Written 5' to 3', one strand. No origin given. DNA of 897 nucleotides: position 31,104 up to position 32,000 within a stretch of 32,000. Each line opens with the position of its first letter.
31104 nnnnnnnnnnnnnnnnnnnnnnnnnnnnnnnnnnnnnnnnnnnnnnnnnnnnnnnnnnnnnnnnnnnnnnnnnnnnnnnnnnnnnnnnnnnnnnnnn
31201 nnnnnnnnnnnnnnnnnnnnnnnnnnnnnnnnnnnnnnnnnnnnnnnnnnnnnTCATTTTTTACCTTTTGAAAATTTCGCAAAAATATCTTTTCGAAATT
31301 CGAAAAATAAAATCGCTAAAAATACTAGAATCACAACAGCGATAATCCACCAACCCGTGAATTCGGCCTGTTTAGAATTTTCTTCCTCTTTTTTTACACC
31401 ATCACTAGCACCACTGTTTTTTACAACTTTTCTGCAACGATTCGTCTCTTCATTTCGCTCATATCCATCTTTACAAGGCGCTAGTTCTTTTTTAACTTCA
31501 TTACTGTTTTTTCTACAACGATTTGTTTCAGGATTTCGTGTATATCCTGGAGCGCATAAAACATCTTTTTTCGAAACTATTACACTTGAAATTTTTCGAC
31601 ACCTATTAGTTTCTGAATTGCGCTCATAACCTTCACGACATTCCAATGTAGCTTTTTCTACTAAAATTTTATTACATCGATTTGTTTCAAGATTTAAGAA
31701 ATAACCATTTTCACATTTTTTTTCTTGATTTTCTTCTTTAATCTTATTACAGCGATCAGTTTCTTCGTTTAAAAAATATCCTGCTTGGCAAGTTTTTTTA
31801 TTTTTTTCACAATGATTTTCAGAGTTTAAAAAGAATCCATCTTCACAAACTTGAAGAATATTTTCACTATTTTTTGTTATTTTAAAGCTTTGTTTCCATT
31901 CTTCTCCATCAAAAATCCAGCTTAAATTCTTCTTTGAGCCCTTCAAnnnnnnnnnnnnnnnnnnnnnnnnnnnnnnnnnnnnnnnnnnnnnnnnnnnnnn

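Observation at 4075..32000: Large over-representation of the palindrome TTCGAA (mostly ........) in the backbone and none in the island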

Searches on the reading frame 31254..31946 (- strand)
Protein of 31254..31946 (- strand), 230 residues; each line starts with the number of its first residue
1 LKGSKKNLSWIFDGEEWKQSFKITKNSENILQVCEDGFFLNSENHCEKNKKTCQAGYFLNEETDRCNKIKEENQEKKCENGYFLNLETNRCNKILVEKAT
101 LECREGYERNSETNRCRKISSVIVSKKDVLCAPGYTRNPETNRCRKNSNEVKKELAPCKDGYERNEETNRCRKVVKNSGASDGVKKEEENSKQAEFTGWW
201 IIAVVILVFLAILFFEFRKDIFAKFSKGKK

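Call 45: search_protein_families(library=pfam, proteins=[window:31254-31946:-], max_evalue=0.01)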
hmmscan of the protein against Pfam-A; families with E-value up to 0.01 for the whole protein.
window:31254-31946:- (230 aa): 3 families
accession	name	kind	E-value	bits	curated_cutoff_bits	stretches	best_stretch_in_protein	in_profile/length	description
PF24633.1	DUF7630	-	4.2e-05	24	27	0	102-118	27-44/45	Domain of unknown function (DUF7630)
PF25314.1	TNFR_nem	-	0.00054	20.3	27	0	103-118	18-33/34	TNF receptor-like domain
PF13948.11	DUF4215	-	0.0021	18.7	27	0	77-94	3-20/47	Domain of unknown function (DUF4215)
